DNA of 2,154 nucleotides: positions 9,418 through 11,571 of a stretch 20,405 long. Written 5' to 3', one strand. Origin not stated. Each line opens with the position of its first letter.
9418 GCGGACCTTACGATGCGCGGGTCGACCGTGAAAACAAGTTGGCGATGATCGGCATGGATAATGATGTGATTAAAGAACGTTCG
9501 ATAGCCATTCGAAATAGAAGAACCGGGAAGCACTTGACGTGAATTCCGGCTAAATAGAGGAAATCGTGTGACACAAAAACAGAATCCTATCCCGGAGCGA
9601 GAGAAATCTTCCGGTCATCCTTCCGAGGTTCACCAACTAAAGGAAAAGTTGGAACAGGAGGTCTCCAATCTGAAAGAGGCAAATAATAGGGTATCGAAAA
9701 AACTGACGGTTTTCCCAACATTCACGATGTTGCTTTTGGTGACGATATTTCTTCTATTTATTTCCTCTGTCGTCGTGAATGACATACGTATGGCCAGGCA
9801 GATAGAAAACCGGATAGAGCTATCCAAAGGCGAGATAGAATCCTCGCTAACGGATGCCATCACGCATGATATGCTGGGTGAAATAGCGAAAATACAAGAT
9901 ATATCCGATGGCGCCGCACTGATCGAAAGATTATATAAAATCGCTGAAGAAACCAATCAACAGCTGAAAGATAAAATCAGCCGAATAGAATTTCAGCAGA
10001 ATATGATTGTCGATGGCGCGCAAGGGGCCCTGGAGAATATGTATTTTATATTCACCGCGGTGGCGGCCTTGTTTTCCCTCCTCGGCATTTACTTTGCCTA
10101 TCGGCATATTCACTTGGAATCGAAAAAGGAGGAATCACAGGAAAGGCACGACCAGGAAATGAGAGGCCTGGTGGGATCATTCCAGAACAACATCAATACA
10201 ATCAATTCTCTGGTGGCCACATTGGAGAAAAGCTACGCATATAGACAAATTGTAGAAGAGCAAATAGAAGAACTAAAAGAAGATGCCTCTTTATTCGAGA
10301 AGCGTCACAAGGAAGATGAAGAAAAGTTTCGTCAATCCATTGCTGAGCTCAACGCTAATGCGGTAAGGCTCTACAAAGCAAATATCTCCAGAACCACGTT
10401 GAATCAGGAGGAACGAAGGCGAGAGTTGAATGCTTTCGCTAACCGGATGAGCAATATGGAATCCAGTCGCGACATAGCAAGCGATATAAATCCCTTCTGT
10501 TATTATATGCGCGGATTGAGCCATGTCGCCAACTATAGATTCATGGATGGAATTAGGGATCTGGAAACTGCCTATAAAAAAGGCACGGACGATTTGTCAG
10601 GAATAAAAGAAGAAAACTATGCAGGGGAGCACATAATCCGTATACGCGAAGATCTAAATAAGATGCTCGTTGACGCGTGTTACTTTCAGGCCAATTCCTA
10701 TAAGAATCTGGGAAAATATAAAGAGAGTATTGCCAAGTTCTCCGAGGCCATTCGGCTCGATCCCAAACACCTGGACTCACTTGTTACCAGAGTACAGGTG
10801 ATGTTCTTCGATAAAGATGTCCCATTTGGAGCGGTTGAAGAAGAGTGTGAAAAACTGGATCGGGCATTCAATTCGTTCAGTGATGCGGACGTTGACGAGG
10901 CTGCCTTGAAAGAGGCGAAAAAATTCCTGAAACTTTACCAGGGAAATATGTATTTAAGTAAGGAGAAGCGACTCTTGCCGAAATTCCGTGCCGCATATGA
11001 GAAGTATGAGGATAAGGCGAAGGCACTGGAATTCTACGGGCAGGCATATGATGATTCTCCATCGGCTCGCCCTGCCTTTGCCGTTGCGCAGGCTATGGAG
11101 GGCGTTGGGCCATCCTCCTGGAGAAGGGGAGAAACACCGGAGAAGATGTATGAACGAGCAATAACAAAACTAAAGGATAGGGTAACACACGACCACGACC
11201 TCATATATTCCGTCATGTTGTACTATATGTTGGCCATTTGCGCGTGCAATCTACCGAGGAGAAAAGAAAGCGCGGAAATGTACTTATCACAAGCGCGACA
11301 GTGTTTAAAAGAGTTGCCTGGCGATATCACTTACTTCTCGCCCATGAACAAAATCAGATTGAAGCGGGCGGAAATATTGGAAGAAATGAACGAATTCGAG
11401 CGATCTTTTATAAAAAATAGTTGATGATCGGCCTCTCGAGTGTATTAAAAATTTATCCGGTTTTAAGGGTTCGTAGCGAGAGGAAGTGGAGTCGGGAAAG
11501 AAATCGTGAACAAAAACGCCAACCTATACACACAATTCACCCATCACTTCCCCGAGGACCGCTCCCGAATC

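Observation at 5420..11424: Non-canonical flotillin module: repeat array + flotillin + DUF4407-like protein + TM/coiled-coil/TPR protein in a lower-GC island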

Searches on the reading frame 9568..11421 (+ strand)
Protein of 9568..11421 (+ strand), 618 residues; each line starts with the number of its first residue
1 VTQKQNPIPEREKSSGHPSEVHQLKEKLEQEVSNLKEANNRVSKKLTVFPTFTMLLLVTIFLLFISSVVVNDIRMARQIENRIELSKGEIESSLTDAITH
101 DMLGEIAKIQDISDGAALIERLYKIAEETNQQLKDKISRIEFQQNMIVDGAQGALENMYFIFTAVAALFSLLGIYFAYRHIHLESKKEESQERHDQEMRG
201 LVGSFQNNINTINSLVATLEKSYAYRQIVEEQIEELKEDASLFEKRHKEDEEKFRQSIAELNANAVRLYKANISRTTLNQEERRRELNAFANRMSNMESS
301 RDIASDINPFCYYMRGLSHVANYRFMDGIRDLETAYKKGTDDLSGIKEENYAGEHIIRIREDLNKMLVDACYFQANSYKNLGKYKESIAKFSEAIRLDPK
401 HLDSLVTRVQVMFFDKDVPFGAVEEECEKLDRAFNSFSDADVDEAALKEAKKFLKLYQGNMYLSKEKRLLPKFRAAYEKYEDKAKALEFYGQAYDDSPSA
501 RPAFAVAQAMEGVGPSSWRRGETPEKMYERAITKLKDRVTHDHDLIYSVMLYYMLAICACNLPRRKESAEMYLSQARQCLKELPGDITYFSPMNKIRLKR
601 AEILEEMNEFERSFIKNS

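Call 7: search_protein_families(library=pfam, proteins=[window:9568-11421:+], max_evalue=0.01)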
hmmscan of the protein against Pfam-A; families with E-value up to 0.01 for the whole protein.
window:9568-11421:+ (618 aa): 6 families
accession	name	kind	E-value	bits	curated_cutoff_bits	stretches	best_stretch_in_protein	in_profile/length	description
PF07719.23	TPR_2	-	2.5e-06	27.6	27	1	369-401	2-34/34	Tetratricopeptide repeat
PF00515.34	TPR_1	-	1.9e-05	24.7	27.8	1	369-401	2-34/34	Tetratricopeptide repeat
PF13181.12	TPR_8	-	8.6e-05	22.8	25.7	1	369-401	2-34/34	Tetratricopeptide repeat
PF13432.12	TPR_16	-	0.00019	22.2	32.7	0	374-402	3-31/65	Tetratricopeptide repeat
PF13414.12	TPR_11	-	0.00024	21.1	26.8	1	376-400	2-26/42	TPR repeat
PF13428.12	TPR_14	-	0.0066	17.5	23.5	0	374-403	7-36/44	Tetratricopeptide repeat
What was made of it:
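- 9568..11424 (+): 618-aa protein with two TM helices and a TPR domain. The layout is a cytoplasmic N-terminus, TM1, an outside loop of about 85 aa, TM2, a long helix, then a C-terminal TPR-like solenoid. GC3 is 0.50. TPR_2 E=2.5e-6 (call 7).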

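Call 9: search_protein_families(library=padloc, proteins=[window:9568-11421:+], max_evalue=0.01)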
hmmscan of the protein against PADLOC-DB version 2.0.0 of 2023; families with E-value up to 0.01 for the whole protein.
window:9568-11421:+ (618 aa): 0 families

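Call 10: search_protein_families(library=ncbifam, proteins=[window:9568-11421:+], max_evalue=0.01)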
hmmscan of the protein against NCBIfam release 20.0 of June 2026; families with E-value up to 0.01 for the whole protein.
window:9568-11421:+ (618 aa): 1 family
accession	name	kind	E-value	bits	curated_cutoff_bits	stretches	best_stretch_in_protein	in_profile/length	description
NF002057.0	PRK00886.1-6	equivalog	0.00032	20.1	235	1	67-156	118-203/228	2-phosphosulfolactate phosphatase family protein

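Call 39: find_homologous_proteins(query=window:9568-11421:+)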
Query window:9568-11421:+ (618 aa): 3 proteins with E <= 0.001 among 8000 candidates.
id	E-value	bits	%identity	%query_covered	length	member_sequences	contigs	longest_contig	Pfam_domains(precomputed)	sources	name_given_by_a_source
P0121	4.1e-252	856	64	100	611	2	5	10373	-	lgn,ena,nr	nr:MAG: hypothetical protein BECKFM1743A_GA0114220_100042 [Candidatus Kentron sp. FM] VFJ43942.1 MAG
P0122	1.3e-118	415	41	96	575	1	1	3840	-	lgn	-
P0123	2.9e-10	58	46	6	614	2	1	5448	PF03704.24,PF13431.13,PF23914.2,PF13414.13,PF13176.13,PF13428.13,PF13374.13,PF14559.13,PF07714.24,PF00069.32,PF13371.13,PF00515.35,PF12895.14,PF13424.13,PF21033.5,PF13432.13,PF06552.19,PF13429.13,PF13181.13,PF01239.29,PF07719.24,PF13174.13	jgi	jgi:serine/threonine protein kinase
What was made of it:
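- Tried and rejected: The word-indexed search found only 2 relatives (call 39).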

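Call 40: find_encoding_contigs(protein=P0122, flank=10000, max_places=4)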
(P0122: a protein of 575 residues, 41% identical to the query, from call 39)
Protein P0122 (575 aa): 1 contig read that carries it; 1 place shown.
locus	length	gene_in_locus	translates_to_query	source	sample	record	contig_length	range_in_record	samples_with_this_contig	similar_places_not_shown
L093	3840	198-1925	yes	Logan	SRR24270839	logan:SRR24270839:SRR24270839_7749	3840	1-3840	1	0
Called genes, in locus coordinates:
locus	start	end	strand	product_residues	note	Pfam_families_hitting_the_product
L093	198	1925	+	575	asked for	-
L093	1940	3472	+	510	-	-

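Call 41: find_encoding_contigs(protein=P0121, flank=10000, max_places=4)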
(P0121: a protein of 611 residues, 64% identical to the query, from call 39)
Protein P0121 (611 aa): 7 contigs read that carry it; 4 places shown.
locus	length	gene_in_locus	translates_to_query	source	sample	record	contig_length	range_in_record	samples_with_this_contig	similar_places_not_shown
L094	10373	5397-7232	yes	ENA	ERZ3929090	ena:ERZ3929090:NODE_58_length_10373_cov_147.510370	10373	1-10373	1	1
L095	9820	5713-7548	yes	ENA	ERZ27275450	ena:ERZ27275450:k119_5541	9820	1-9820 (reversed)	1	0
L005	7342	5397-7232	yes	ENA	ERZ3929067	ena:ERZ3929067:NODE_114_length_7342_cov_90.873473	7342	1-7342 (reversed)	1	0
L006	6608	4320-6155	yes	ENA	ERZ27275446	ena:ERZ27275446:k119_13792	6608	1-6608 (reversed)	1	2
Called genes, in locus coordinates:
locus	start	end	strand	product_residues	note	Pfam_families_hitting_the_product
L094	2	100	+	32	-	?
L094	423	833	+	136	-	-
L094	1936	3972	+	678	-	PF01145:Band_7, PF15975:Flot (weak)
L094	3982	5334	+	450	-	PF14362:DUF4407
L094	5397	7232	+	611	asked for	-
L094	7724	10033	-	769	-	PF03176:MMPL, PF00873:ACR_tran (faint), PF12349:Sterol-sensing (weak), PF03176:MMPL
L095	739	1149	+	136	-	-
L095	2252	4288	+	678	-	PF01145:Band_7, PF15975:Flot (weak)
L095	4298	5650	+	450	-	PF14362:DUF4407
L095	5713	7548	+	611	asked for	-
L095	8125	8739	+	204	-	PF03625:DUF302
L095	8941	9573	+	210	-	PF13442:Cytochrome_CBB3 (weak), PF00034:Cytochrom_C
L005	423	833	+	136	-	-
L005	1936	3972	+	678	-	PF01145:Band_7, PF15975:Flot (weak)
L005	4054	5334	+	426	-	PF14362:DUF4407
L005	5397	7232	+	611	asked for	-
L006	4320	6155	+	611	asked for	-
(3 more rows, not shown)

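Call 44: search_protein_families(library=pfam, proteins=[L093:1934-3469:+, L093:198-1922:+], max_evalue=0.1)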
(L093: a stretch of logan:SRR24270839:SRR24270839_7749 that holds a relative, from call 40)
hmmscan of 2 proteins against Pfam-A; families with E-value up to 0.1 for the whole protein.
L093:1934-3469:+ (512 aa): 1 family
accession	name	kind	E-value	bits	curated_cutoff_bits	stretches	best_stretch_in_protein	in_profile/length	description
PF15975.10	Flot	-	0.00083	19.9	27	1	385-454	10-78/124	Flotillin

L093:198-1922:+ (575 aa): 4 families
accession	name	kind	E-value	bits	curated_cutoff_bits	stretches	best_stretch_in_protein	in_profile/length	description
PF07719.23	TPR_2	-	0.0066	16.9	27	1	337-364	7-34/34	Tetratricopeptide repeat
PF09946.14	DUF2178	-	0.028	15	22.8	1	30-65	49-84/104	Predicted membrane protein (DUF2178)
PF11590.13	DNAPolymera_Pol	-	0.032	14.6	26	0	236-249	16-29/36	DNA polymerase catalytic subunit Pol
PF17231.7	DUF5305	-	0.041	13.8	29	0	113-182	106-175/217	Family of unknown function (DUF5305)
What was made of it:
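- In L093 a TM-TPR gene is followed by a coiled-coil protein with a weak Flot C-terminus (calls 40, 44).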

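Call 63: predict_structure(alignment_id=A4)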
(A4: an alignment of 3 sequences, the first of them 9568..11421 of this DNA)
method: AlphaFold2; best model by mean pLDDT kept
length: 618 residues; sequences in the alignment: 3
mean_pLDDT: 64.7   pTM: 0.54
mean pLDDT of the five models: 64.7, 45.0, 40.5, 39.2, 38.3
residues with pLDDT >= 90: 61; 70-90: 242; 50-70: 91; < 50: 224
segments of 3 or more residues with pLDDT < 50: 1-119, 139-209, 214-219, 273-278
pLDDT, mean of each block of 10 residues (from residue 1): 24 30 41 40 32 42 45 42 41 40 41 45 51 49 41 37 40 36 38 43 47 48 49 52 60 81 80 47 76 82 80 82 75 82 65 64 81 84 88 90 90 83 91 81 83 91 69 67 89 90 90 80 88 82 70 90 71 89 78 80 86 65
secondary structure, 60 per line:
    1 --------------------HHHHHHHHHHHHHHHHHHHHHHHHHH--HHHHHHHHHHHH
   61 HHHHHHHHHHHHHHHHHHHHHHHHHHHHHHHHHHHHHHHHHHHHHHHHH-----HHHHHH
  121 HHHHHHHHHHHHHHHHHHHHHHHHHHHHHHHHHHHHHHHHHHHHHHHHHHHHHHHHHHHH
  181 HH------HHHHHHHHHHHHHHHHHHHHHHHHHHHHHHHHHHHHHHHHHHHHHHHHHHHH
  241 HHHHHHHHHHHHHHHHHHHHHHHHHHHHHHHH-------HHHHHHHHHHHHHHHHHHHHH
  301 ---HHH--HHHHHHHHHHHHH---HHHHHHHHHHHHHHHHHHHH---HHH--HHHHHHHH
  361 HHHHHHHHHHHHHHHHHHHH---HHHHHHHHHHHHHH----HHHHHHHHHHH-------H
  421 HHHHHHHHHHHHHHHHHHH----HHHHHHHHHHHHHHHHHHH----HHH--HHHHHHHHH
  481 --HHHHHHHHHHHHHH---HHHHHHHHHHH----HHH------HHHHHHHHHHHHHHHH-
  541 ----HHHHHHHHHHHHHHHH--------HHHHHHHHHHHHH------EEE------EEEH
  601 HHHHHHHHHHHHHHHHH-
elements in order: H21-46 H49-109 H115-182 H189-272 H280-300 H309-321 H325-344 H353-380 H384-397 H402-412 H420-439 H444-462 H472-480 H483-496 H500-510 H524-539 H545-560 H569-581 E588-590 E597-599 H600-617
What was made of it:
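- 9568..11424 (+): In the AF2 model the C-terminal region from about residue 250 mostly has pLDDT 70-90 (call 63).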

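Call 79: search_protein_representatives(alignment_id=A4)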
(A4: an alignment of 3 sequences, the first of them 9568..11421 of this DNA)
Query: 3 sequences, 618 profile positions. Proteins with E-value up to 0.001 (for the whole library): 748; up to 1e-10: 123; up to 1e-30: 37. The best 150 are listed.
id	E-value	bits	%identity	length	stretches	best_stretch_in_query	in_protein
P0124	1.4e-200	684.4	-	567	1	120-614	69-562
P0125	1.1e-162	559.3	-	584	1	121-613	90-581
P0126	3.6e-161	554.2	-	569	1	122-612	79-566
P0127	3.8e-156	537.6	-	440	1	188-617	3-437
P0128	6.5e-155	533.6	-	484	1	142-614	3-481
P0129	7.3e-147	507.0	-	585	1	19-613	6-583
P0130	5.3e-143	494.2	-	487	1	129-613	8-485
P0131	8.9e-142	490.2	-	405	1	202-614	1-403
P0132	4.6e-132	458.1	-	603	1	127-613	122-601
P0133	3.7e-128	445.2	-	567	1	122-611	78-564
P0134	1.0e-126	440.4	-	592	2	129-614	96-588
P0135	1.9e-126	439.5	-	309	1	294-598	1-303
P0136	8.9e-111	387.8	-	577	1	14-615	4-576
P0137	7.8e-109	381.4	-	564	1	122-614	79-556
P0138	9.9e-105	367.8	-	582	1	124-617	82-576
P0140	2.1e-99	350.2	-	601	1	19-615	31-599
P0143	1.0e-71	258.8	-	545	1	124-612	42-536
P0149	1.3e-55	205.6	-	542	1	125-614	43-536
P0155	8.5e-39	150.0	-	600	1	108-612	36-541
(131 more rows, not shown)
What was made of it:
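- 9568..11424 (+): The family has 37 cluster representatives at E<=1e-30 (call 79).
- Tried and rejected: The exhaustive HMMER search overturned this, finding 37 representatives at E<=1e-30 (call 79).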

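Call 81: search_dna_similar(query=window:9568-11421:+, collection=plasmids, mode=protein, max_evalue=0.00001, max_rows=20)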
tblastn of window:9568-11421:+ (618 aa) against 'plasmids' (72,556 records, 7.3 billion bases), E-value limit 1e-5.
No match.

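Call 82: list_cluster_members(proteins=[P0124, P0125, P0126, P0129, P0132, P0136, P0140, P0143, P0149, P0155])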
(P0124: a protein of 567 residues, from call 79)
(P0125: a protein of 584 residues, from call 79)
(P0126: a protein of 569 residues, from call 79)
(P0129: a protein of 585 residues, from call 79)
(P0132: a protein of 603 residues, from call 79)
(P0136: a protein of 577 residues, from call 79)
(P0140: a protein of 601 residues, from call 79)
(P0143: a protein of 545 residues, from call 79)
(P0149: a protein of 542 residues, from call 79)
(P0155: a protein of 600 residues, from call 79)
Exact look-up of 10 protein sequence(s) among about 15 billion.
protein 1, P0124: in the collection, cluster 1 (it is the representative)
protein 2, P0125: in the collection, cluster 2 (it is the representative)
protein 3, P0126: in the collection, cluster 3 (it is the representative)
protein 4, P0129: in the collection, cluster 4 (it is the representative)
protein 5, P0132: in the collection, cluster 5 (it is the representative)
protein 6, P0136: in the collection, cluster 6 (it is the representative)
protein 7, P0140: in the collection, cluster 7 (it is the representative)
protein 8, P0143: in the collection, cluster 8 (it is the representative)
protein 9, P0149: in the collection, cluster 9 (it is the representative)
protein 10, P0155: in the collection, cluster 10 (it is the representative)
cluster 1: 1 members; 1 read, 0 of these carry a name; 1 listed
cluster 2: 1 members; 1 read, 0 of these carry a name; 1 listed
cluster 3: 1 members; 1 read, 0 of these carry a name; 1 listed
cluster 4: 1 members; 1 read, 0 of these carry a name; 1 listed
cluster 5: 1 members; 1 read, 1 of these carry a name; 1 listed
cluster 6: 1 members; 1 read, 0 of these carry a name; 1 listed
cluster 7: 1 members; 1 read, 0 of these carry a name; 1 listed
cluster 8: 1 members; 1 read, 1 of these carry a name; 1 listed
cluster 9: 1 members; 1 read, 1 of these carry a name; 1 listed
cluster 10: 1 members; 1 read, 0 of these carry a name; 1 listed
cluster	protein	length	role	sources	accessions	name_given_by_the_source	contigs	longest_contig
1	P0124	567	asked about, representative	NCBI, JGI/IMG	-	-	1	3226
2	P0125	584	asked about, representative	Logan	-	-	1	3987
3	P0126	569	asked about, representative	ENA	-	-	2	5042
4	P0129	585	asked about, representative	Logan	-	-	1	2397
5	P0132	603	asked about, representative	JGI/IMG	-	tetratricopeptide (TPR) repeat protein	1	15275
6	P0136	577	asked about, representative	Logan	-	-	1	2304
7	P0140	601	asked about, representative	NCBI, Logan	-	-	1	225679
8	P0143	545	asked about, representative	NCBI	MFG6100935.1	hypothetical protein U2F10_01700 [Leptothoe sp. EHU-05/26/07-4]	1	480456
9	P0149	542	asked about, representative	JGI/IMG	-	tetratricopeptide (TPR) repeat protein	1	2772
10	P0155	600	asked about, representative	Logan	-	-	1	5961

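Call 83: find_encoding_contigs(protein=P0140, flank=8000, max_places=2)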
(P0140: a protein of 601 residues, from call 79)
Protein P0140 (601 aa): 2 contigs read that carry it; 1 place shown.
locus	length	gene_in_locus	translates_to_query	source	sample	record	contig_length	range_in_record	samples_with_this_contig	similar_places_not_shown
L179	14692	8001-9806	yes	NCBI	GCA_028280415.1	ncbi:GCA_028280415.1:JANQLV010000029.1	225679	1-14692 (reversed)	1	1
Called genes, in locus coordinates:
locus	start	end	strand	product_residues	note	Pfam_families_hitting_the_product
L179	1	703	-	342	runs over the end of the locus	-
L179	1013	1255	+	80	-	-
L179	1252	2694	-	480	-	-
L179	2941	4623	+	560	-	PF13428:TPR_14 (faint), PF00515:TPR_1 (faint), PF07719:TPR_2 (faint), PF13424:TPR_12 (faint)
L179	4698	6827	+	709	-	-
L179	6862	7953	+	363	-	PF14362:DUF4407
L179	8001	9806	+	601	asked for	-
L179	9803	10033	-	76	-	-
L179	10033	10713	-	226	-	-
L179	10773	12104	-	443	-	PF17293:Arm-DNA-bind_5 (faint), PF00589:Phage_integrase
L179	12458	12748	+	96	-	PF12728:HTH_17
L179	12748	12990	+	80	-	-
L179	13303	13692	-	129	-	PF02452:PemK_toxin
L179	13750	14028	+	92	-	-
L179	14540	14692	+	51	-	?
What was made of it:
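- On Horizontally acquired genomic island: A distant relative of the module (L179) does sit beside an integrase (call 83).
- L179 places the DUF4407/TM-TPR cluster next to an integrase, an HTH_17 protein and a PemK toxin (call 83).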

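Call 84: search_protein_families(library=pfam, proteins=[L179:4698-6824:+, L179:2941-4620:+, L179:8001-9803:+, L179:1255-2694:-, L179:10036-10713:-, L179:6862-7950:+], max_evalue=0.1)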
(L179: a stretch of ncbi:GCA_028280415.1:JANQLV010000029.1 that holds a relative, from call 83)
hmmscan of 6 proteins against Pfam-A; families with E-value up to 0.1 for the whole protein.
L179:4698-6824:+ (709 aa): 0 families

L179:2941-4620:+ (560 aa): 13 families
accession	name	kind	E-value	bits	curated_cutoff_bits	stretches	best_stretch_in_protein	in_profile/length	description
PF07719.23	TPR_2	-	1.7e-08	34.4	27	1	316-346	3-33/34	Tetratricopeptide repeat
PF13424.12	TPR_12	-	1.1e-06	29.2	30.1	0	316-341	5-30/77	Tetratricopeptide repeat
PF00515.34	TPR_1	-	1.6e-06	28.1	27.8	1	316-346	3-33/34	Tetratricopeptide repeat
PF13428.12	TPR_14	-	1.1e-05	26.1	23.5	1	316-356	3-43/44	Tetratricopeptide repeat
PF13432.12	TPR_16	-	2.6e-05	25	32.7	1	315-346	32-63/65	Tetratricopeptide repeat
PF13414.12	TPR_11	-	0.00022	21.3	26.8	0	321-352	1-32/42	TPR repeat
PF13174.12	TPR_6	-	0.00036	21.4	26.3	0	316-339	2-25/33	Tetratricopeptide repeat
PF13181.12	TPR_8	-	0.00067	20.1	25.7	1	315-345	2-32/34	Tetratricopeptide repeat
PF12895.13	ANAPC3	-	0.0051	17.5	27.2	1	316-357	25-65/82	Anaphase-promoting complex, cyclosome, subunit 3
PF07219.19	HemY_N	-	0.0057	17.2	31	0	314-357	59-102/107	HemY protein N-terminus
PF14559.12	TPR_19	-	0.0062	17.3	25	0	324-353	1-30/68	Tetratricopeptide repeat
PF06237.18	SLC52_ribofla_tr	-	0.025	14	27.9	1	57-132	176-252/429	Solute carrier family 52, riboflavin transporter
PF13431.12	TPR_17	-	0.031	15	24.4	0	249-270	12-33/34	Tetratricopeptide repeat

L179:8001-9803:+ (601 aa): 7 families
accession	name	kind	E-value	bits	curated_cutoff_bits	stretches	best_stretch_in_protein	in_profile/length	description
PF07719.23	TPR_2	-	0.00032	21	27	1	359-389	4-34/34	Tetratricopeptide repeat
PF10256.14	Erf4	-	0.0054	17.2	29.3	0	187-255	25-97/116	Golgin subfamily A member 7/ERF4 family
PF06702.18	Fam20C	-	0.012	15.8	26.8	0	553-598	120-165/218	Golgi casein kinase, C-terminal, Fam20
PF14853.12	Fis1_TPR_C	-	0.031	14.9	25.3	0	357-378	2-23/53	Fis1 C-terminal tetratricopeptide repeat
PF13424.12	TPR_12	-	0.056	14.1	30.1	0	361-386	8-33/77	Tetratricopeptide repeat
PF09769.14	ApoO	-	0.06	13.7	31.4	0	209-258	18-67/131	Apolipoprotein O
PF00515.34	TPR_1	-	0.099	12.9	27.8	1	360-388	5-33/34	Tetratricopeptide repeat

L179:1255-2694:- (480 aa): 0 families

L179:10036-10713:- (226 aa): 0 families

L179:6862-7950:+ (363 aa): 2 families
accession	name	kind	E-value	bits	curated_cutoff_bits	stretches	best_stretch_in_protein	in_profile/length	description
PF14362.11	DUF4407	-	4.3e-48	164.5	31.3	1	28-349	1-296/297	Domain of unknown function (DUF4407)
PF01924.21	HypD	-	0.011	15.3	25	1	145-210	212-276/351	Hydrogenase formation hypA family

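Call 94: find_related_loci(query=A10, collection=viral_contigs, flank=8000)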
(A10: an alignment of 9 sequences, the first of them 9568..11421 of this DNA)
Query A10 (618 aa) in viral_contigs; peptide patterns used: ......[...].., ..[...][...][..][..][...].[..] (x = any residue, [..] = any of these).
52 stretches matched a pattern, but none encodes a relative of the query by tblastn (E <= 1e-3).
